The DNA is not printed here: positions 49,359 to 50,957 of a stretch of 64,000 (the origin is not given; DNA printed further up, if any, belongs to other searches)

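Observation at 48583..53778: Orphan five-gene operon: GT1 glycosyltransferase, 3beta-HSD-type SDR, MBL hydrolase, PaaK/LuxE-like adenylase and KAS-III-like condensing enzyme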

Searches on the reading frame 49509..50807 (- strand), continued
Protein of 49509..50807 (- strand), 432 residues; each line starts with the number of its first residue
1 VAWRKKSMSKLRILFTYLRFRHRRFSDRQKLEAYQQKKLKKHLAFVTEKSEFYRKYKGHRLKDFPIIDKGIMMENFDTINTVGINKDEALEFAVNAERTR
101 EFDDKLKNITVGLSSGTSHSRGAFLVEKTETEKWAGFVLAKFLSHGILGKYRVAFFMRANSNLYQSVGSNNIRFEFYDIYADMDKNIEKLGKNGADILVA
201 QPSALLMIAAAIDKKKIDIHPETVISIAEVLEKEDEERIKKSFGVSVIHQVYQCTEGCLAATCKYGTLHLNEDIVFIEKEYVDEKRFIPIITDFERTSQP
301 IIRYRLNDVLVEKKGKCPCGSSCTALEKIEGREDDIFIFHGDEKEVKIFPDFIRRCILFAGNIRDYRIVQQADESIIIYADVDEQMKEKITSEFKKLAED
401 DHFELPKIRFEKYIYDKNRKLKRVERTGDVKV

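Call 42: get_annotated_region(hit=H16, flank=7000)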
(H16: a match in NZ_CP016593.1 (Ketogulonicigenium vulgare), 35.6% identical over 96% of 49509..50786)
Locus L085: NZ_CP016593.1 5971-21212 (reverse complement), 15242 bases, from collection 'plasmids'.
description: Ketogulonicigenium vulgare strain SKV plasmid pKvSKV1, complete sequence
organism: Ketogulonicigenium vulgare (NCBI taxid 92945)
taxonomy: Bacteria; Pseudomonadota; Alphaproteobacteria; Rhodobacterales; Roseobacteraceae; Ketogulonicigenium; Ketogulonicigenium vulgare
host: -; source: cell culture,China: Zibo, Shandong; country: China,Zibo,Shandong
typing (MOB-suite, as given by PLSDB): conjugative; replicon IncP; relaxase MOBP; mating-pair formation MPF_T
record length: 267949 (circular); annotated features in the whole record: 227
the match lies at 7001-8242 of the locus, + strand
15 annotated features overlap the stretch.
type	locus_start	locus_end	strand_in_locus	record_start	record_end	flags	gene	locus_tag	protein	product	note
CDS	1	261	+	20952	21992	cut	-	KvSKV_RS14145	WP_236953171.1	siderophore-interacting protein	GO:0055072 - obsolete iron ion homeostasis [Evidence IEA]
CDS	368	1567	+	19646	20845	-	repA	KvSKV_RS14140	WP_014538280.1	plasmid partitioning protein RepA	-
CDS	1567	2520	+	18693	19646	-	repB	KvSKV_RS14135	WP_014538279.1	plasmid partitioning protein RepB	-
CDS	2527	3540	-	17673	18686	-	-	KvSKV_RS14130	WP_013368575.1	sulfotransferase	-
CDS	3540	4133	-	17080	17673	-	-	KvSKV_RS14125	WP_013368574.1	TetR/AcrR family transcriptional regulator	-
CDS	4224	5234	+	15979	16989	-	-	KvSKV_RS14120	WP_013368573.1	3-oxoacyl-[acyl-carrier-protein] synthase III C-terminal domain-containing protein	-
CDS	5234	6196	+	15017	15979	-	-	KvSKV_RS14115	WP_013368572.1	NAD(P)-dependent oxidoreductase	-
CDS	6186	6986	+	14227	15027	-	-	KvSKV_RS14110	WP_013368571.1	MBL fold metallo-hydrolase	-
CDS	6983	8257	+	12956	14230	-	-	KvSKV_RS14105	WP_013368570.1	F390 synthetase-related protein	-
CDS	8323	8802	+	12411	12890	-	-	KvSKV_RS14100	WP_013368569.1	VOC family protein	-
CDS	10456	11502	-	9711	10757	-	-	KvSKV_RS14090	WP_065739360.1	ABC transporter ATP-binding protein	-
CDS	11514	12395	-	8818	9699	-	-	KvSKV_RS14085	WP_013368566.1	carbohydrate ABC transporter permease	GO:0008643 - carbohydrate transport [Evidence IEA]; GO:0055085 - transmembrane transport [Evidence IEA]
CDS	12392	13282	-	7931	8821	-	-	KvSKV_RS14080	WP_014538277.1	sugar ABC transporter permease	-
CDS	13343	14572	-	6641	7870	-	-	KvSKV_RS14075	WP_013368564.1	ABC transporter substrate-binding protein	-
CDS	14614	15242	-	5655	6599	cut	-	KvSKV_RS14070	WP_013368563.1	sugar phosphate isomerase/epimerase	-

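Call 43: get_annotated_region(hit=H14, flank=7000)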
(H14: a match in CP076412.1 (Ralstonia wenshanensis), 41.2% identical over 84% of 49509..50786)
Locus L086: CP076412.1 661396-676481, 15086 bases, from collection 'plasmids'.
description: Ralstonia wenshanensis strain 56D2 plasmid p56D2, complete sequence
organism: Ralstonia wenshanensis (NCBI taxid 2842456)
taxonomy: Bacteria; Pseudomonadota; Betaproteobacteria; Burkholderiales; Burkholderiaceae; Ralstonia; Ralstonia wenshanensis
host: -; source: soil; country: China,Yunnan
typing (MOB-suite, as given by PLSDB): non-mobilizable
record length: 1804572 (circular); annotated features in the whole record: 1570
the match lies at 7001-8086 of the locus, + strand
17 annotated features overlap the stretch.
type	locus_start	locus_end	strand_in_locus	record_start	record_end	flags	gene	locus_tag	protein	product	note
CDS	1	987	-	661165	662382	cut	-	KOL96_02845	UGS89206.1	cation:proton antiporter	-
CDS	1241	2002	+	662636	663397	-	-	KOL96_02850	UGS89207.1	CoA transferase subunit A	-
CDS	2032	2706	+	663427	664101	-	-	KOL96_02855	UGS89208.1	CoA-transferase subunit beta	-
CDS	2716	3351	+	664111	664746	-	-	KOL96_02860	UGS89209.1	2-hydroxychromene-2-carboxylate isomerase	-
CDS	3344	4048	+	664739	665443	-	-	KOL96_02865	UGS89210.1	Crp/Fnr family transcriptional regulator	-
CDS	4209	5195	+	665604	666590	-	-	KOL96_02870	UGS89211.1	ketoacyl-ACP synthase III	-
CDS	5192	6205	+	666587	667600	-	-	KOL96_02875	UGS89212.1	NAD(P)-dependent oxidoreductase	-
CDS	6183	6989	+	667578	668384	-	-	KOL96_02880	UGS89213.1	MBL fold metallo-hydrolase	-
CDS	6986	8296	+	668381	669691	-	-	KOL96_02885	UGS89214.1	CoF synthetase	-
CDS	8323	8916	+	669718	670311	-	-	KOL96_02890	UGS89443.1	phosphatase PAP2 family protein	-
CDS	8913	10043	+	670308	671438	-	-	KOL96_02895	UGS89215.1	sterol desaturase family protein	-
CDS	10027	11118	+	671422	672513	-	-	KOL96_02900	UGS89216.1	acyl-CoA desaturase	-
CDS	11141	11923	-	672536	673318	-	-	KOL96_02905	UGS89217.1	alpha/beta hydrolase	-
CDS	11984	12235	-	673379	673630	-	-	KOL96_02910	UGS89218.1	hypothetical protein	-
CDS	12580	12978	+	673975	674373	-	-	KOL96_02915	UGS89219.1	cupin domain-containing protein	-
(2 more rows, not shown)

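Call 44: get_annotated_region(hit=H6, flank=7000)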
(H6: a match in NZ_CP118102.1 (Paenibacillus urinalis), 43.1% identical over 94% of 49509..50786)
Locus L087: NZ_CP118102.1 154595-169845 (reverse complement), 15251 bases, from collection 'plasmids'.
description: Paenibacillus urinalis strain 2022CK-00830 plasmid unnamed1, complete sequence
organism: Paenibacillus urinalis (NCBI taxid 521520)
taxonomy: Bacteria; Bacillota; Bacilli; Bacillales; Paenibacillaceae; Paenibacillus; Paenibacillus urinalis
host: -; source: Homo sapiens,blood; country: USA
typing (MOB-suite, as given by PLSDB): non-mobilizable
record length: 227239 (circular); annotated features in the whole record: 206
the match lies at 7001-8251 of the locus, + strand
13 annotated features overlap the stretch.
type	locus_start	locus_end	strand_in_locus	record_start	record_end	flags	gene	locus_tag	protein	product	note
CDS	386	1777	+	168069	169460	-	-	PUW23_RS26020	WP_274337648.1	amidase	-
CDS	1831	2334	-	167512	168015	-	-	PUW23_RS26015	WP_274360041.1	hypothetical protein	-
CDS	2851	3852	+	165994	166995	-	-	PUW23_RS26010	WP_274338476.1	beta-ketoacyl-ACP synthase III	-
CDS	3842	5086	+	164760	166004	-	-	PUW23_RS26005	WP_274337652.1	ATP-grasp domain-containing protein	-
CDS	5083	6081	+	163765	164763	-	-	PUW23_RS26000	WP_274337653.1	NAD(P)-dependent oxidoreductase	-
CDS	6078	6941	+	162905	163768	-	-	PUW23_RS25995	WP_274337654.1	MBL fold metallo-hydrolase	-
CDS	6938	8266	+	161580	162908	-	-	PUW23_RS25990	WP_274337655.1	F390 synthetase-related protein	-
CDS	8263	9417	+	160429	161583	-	-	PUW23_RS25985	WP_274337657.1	GNAT family N-acetyltransferase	-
CDS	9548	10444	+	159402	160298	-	-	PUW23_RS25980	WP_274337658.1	SDR family oxidoreductase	-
CDS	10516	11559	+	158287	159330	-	-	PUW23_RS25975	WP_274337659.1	NADH:flavin oxidoreductase/NADH oxidase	-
CDS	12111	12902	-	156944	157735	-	-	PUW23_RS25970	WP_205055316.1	GNAT family N-acetyltransferase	-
CDS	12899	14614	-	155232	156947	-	-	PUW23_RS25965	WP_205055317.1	M28 family peptidase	-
CDS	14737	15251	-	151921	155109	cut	-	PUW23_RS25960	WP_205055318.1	cytochrome P450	-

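Call 45: get_annotated_region(hit=H3, flank=7000)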
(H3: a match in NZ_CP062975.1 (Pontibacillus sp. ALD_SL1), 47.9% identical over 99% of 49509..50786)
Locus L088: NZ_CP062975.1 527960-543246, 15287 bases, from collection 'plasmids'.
description: Pontibacillus sp. ALD_SL1 plasmid unnamed, complete sequence
organism: Pontibacillus sp. ALD_SL1 (NCBI taxid 2777185)
taxonomy: Bacteria; Bacillota; Bacilli; Bacillales; Bacillaceae; Pontibacillus; Pontibacillus sp. ALD SL1
host: -; source: mangrove mud; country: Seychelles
typing (MOB-suite, as given by PLSDB): non-mobilizable
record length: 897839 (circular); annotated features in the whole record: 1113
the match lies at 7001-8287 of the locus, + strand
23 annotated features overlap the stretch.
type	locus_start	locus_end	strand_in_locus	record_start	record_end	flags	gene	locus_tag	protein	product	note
CDS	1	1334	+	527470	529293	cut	-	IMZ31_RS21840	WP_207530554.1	hypothetical protein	-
CDS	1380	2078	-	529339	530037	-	-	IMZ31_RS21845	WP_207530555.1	hypothetical protein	-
CDS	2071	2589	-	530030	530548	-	-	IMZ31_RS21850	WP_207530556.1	sigma-70 family RNA polymerase sigma factor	GO:0006352 - DNA-templated transcription initiation [Evidence IEA]; GO:0006355 - regulation of DNA-templated ...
CDS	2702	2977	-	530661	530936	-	-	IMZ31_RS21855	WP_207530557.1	hypothetical protein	-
CDS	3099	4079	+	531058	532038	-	-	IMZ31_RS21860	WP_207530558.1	beta-ketoacyl-ACP synthase III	-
CDS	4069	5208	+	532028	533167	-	-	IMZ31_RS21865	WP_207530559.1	ATP-grasp domain-containing protein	-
CDS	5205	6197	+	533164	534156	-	-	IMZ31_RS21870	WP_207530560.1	NAD(P)-dependent oxidoreductase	-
CDS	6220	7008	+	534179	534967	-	-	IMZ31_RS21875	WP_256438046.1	MBL fold metallo-hydrolase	-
CDS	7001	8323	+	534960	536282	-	-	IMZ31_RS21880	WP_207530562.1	F390 synthetase-related protein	-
CDS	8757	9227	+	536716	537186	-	-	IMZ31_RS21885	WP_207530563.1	hypothetical protein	-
CDS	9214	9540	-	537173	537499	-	-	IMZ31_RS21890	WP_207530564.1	hypothetical protein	-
CDS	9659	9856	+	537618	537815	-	-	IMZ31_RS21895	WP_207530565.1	hypothetical protein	-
CDS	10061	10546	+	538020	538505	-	-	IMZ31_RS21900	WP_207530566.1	hypothetical protein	-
CDS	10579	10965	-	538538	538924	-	-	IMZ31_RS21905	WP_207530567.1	hypothetical protein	-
CDS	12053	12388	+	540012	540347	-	-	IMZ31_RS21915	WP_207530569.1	hypothetical protein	-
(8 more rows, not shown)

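Call 57: predict_structure(alignment_id=A1)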
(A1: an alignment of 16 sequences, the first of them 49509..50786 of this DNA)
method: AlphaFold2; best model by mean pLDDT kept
length: 425 residues; sequences in the alignment: 16
mean_pLDDT: 82.8   pTM: 0.80
mean pLDDT of the five models: 82.8, 81.0, 80.4, 79.6, 78.1
residues with pLDDT >= 90: 141; 70-90: 225; 50-70: 44; < 50: 15
segments of 3 or more residues with pLDDT < 50: 109-112, 153-156, 422-425
pLDDT, mean of each block of 10 residues (from residue 1): 83 87 94 95 96 92 84 90 76 63 66 67 82 82 85 49 73 84 92 89 94 92 81 92 69 85 90 89 87 85 86 90 73 87 81 75 90 91 90 89 80 70 45
secondary structure, 60 per line:
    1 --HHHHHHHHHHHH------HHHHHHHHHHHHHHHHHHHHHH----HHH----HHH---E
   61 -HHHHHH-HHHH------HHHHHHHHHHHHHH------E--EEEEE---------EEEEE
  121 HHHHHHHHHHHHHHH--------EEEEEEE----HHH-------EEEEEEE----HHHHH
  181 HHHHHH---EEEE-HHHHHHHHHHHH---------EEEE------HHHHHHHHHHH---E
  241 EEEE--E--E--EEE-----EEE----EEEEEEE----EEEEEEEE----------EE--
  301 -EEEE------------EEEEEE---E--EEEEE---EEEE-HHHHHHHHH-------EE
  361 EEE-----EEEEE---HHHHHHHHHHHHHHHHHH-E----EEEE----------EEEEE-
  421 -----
elements in order: H3-14 H21-42 H62-67 H69-72 H79-92 E102-106 E116-120 H121-135 E144-150 E165-171 H176-186 E190-193 H195-206 E216-219 H226-236 E240-244 E253-255 E261-263 E268-274 E279-286 E302-305 E318-323 E330-334 E338-341 H343-351 E359-363 E369-373 H377-394 E401-404 E415-419

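Call 61: fold_search(model_id=the predicted structure, library=pdb)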
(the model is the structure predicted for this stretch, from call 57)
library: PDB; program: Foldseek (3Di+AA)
matches with E <= 10: 1451; with E <= 0.001: 534
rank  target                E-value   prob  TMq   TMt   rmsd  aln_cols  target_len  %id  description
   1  4r1m_A                3.6e-20  1.00  0.62  0.60   7.6       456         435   20  Crystal structure of a Putative Acyl-CoA ligase (BT_0428) from Bacteroides thetaiotaomicron VPI-5482 at 2.48 A resolut (released 2014-08-27)
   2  4rvn_D                1.1e-19  1.00  0.58  0.58  12.8       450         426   20  Crystal structure of a Putative Acyl-CoA ligase (BT_0428) from Bacteroides thetaiotaomicron VPI-5482 at 2.20 A resolut (released 2015-01-21)
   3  4r1l_A                1.3e-19  1.00  0.60  0.59   8.0       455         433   20  Crystal structure of a Putative Acyl-CoA ligase (BT_0428) from Bacteroides thetaiotaomicron VPI-5482 at 2.42 A resolut (released 2014-08-27)
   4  4r1l_C                2.3e-19  1.00  0.61  0.60   7.6       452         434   20  Crystal structure of a Putative Acyl-CoA ligase (BT_0428) from Bacteroides thetaiotaomicron VPI-5482 at 2.42 A resolut (released 2014-08-27)
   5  4rvn_B                2.7e-19  1.00  0.56  0.56  12.8       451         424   20  Crystal structure of a Putative Acyl-CoA ligase (BT_0428) from Bacteroides thetaiotaomicron VPI-5482 at 2.20 A resolut (released 2015-01-21)
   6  4r1l_B                3.0e-19  1.00  0.56  0.56  12.7       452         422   20  Crystal structure of a Putative Acyl-CoA ligase (BT_0428) from Bacteroides thetaiotaomicron VPI-5482 at 2.42 A resolut (released 2014-08-27)
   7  4r1m_D                3.6e-19  1.00  0.57  0.57  12.9       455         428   19  Crystal structure of a Putative Acyl-CoA ligase (BT_0428) from Bacteroides thetaiotaomicron VPI-5482 at 2.48 A resolut (released 2014-08-27)
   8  4rvo_B                3.6e-19  1.00  0.56  0.55  12.7       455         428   20  Crystal structure of a Putative Acyl-CoA ligase (BT_0428) from Bacteroides thetaiotaomicron VPI-5482 at 2.41 A resolut (released 2014-12-31)
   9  4r1m_C                3.8e-19  1.00  0.61  0.60   7.5       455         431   20  Crystal structure of a Putative Acyl-CoA ligase (BT_0428) from Bacteroides thetaiotaomicron VPI-5482 at 2.48 A resolut (released 2014-08-27)
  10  4rvo_D                4.5e-19  1.00  0.56  0.56  12.9       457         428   20  Crystal structure of a Putative Acyl-CoA ligase (BT_0428) from Bacteroides thetaiotaomicron VPI-5482 at 2.41 A resolut (released 2014-12-31)
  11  4r1l_D                4.5e-19  1.00  0.55  0.55  12.9       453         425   20  Crystal structure of a Putative Acyl-CoA ligase (BT_0428) from Bacteroides thetaiotaomicron VPI-5482 at 2.42 A resolut (released 2014-08-27)
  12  4r1m_B                8.5e-19  1.00  0.56  0.56  12.8       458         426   20  Crystal structure of a Putative Acyl-CoA ligase (BT_0428) from Bacteroides thetaiotaomicron VPI-5482 at 2.48 A resolut (released 2014-08-27)
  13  6tm4_AAA              1.4e-18  1.00  0.56  0.56  11.9       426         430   15  NatL2 in complex with two molecules of salicylic acid (released 2020-01-15)
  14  6six_B                3.2e-18  1.00  0.56  0.54  12.2       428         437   15  PaaK family AMP-ligase with ANP (released 2020-01-15)
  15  6six_A                3.4e-18  1.00  0.56  0.55  12.0       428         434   15  PaaK family AMP-ligase with ANP (released 2020-01-15)
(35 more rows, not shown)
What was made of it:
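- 49509..50786 (-): PaaK-type ANL adenylate-forming enzyme, 425 aa; member of TIGR02304 'F390 synthetase-related protein'. The AF2 model (pLDDT 82.8) matches BT_0428, NatL2, PaaK1/2, AjiA1 and ClxA (calls 57, 61).
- On PaaK-type ANL adenylate-forming enzymes (fold level): Top PDB hits are BT_0428, NatL2, PaaK1/2, AjiA1 and ClxA, probability 1.00 (calls 57, 61).
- The adenylase has the PaaK fold (call 61).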

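Call 78: search_protein_representatives(alignment_id=A1)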
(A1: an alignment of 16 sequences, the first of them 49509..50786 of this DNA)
Query: 16 sequences, 425 profile positions. Proteins with E-value up to 0.001 (for the whole library): 10100; up to 1e-10: 3493; up to 1e-30: 590. The best 150 are listed.
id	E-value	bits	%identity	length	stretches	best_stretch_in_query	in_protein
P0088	3.1e-225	764.4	-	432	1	1-423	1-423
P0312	8.2e-173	591.7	-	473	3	100-356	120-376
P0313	7.4e-161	552.3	-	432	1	1-420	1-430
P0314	3.1e-141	487.6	-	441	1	5-422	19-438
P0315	2.2e-137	474.9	-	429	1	3-423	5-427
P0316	9.1e-135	466.3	-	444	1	3-422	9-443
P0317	6.3e-133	460.3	-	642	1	2-422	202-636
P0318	1.9e-132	458.7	-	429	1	3-419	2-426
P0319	3.0e-131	454.8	-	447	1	10-421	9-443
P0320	1.3e-129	449.4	-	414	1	4-419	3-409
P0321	1.6e-129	449.1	-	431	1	4-420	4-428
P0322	1.7e-128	445.7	-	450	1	4-422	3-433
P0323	2.2e-128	445.3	-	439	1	3-421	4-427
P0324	2.0e-127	442.1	-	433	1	15-419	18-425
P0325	4.5e-127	441.0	-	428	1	4-392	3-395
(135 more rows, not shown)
